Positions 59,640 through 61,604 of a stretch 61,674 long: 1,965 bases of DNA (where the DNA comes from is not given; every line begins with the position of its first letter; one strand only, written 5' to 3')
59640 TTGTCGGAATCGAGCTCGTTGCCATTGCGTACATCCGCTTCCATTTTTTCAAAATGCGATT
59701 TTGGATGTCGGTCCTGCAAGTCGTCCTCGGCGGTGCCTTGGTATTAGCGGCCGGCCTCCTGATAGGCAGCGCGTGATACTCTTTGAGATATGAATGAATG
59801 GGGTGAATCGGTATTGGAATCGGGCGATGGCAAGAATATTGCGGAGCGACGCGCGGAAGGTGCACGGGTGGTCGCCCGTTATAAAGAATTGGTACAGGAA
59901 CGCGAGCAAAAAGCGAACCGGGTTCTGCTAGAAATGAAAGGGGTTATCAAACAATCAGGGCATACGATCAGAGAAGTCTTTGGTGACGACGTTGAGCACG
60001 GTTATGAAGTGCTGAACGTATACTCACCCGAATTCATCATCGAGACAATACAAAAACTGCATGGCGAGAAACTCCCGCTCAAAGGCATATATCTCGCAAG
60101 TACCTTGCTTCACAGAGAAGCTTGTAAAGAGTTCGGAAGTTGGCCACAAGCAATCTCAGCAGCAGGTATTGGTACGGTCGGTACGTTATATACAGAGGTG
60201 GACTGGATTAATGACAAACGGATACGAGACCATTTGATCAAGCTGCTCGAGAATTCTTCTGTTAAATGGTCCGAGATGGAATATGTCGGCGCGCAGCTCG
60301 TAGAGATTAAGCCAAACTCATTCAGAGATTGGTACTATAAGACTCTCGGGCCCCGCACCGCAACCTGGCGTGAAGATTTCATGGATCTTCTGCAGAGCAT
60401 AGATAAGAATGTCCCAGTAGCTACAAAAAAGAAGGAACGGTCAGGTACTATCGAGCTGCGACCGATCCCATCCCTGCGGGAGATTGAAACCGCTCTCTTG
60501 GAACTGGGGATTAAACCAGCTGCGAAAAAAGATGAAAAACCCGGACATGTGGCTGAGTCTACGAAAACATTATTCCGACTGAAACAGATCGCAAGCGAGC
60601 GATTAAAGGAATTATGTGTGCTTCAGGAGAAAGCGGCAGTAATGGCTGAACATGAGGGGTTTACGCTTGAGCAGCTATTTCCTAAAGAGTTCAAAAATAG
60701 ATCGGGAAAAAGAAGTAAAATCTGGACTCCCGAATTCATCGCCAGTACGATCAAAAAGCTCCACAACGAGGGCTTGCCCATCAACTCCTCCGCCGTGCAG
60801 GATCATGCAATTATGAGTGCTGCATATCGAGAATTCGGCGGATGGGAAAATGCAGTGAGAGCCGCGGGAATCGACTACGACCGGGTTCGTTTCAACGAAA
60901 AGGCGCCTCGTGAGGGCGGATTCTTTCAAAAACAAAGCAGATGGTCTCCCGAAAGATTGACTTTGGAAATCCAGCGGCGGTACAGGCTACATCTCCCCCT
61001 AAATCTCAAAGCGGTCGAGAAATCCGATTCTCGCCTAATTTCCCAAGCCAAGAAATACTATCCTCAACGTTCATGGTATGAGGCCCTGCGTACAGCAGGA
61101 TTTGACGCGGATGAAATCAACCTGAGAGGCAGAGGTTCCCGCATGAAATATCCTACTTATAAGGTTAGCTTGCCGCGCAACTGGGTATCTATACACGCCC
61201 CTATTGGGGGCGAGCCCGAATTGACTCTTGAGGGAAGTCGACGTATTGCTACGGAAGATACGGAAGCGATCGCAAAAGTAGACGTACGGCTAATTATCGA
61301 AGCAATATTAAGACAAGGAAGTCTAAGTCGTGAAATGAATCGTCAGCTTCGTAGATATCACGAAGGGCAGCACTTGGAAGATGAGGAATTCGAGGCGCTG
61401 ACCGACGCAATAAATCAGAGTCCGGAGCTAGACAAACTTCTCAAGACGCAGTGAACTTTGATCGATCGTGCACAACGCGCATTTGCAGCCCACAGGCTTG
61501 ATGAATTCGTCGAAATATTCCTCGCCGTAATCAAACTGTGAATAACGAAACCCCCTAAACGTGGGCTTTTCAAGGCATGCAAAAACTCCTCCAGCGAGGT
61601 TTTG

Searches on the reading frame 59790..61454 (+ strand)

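Call 99: search_protein_families(library=pfam, proteins=[window:59790-61454:+], max_evalue=0.0001)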
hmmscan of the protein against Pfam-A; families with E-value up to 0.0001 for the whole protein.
window:59790-61454:+ (554 aa): 1 family
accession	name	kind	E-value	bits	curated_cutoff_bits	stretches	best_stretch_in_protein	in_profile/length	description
PF18780.6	HNH_repeat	-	1.6e-10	41.6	26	0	343-362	35-54/54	Homing endonuclease associated repeat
